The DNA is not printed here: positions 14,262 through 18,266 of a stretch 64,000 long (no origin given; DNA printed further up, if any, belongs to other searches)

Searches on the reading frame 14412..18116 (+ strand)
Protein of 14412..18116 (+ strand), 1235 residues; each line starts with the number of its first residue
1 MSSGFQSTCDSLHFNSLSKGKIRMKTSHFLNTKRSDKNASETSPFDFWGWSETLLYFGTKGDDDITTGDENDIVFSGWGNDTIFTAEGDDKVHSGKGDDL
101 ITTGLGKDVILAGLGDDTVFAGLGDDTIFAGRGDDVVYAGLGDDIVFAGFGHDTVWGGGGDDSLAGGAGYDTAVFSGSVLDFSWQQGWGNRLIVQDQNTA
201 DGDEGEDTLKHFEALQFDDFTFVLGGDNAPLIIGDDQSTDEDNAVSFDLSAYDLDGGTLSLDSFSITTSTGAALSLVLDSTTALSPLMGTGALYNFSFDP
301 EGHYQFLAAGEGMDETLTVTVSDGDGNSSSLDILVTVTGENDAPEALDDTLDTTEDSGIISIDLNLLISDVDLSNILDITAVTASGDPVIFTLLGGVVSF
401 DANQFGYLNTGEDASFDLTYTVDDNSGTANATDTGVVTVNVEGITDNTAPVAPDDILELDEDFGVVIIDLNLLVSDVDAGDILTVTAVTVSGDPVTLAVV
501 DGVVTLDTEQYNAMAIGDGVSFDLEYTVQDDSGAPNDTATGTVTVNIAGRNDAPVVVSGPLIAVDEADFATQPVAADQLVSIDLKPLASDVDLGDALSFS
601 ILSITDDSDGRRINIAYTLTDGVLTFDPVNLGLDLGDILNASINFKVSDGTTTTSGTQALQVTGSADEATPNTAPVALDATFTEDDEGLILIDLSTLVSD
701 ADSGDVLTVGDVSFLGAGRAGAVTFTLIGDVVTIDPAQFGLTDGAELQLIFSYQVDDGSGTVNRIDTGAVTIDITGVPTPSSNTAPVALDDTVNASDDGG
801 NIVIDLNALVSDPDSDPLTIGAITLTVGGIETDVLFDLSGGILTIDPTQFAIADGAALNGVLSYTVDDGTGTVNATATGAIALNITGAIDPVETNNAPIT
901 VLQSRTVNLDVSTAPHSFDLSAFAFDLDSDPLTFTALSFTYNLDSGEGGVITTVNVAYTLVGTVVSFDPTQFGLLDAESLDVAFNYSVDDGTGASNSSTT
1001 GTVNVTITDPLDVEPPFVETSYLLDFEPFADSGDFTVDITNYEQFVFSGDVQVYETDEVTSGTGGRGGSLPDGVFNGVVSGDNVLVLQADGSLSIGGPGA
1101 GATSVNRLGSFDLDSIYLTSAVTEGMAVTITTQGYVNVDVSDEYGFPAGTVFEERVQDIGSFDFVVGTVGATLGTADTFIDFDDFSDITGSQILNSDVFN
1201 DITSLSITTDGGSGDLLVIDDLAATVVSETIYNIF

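Call 36: search_protein_families(library=pfam, proteins=[window:14412-18116:+], max_evalue=0.00001)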
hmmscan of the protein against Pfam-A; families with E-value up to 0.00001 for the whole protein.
window:14412-18116:+ (1235 aa): 3 families
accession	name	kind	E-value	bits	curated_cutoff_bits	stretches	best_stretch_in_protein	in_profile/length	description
PF17963.7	Big_9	-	5.1e-29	101.4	23.6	0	783-877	1-86/89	Bacterial Ig domain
PF00353.25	HemolysinCabind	-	9.8e-23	80.2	23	3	121-155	2-36/36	RTX calcium-binding nonapeptide repeat (4 copies)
PF17803.7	Cadherin_4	-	5.9e-21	75.2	25.1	1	335-403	5-66/71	Bacterial cadherin-like domain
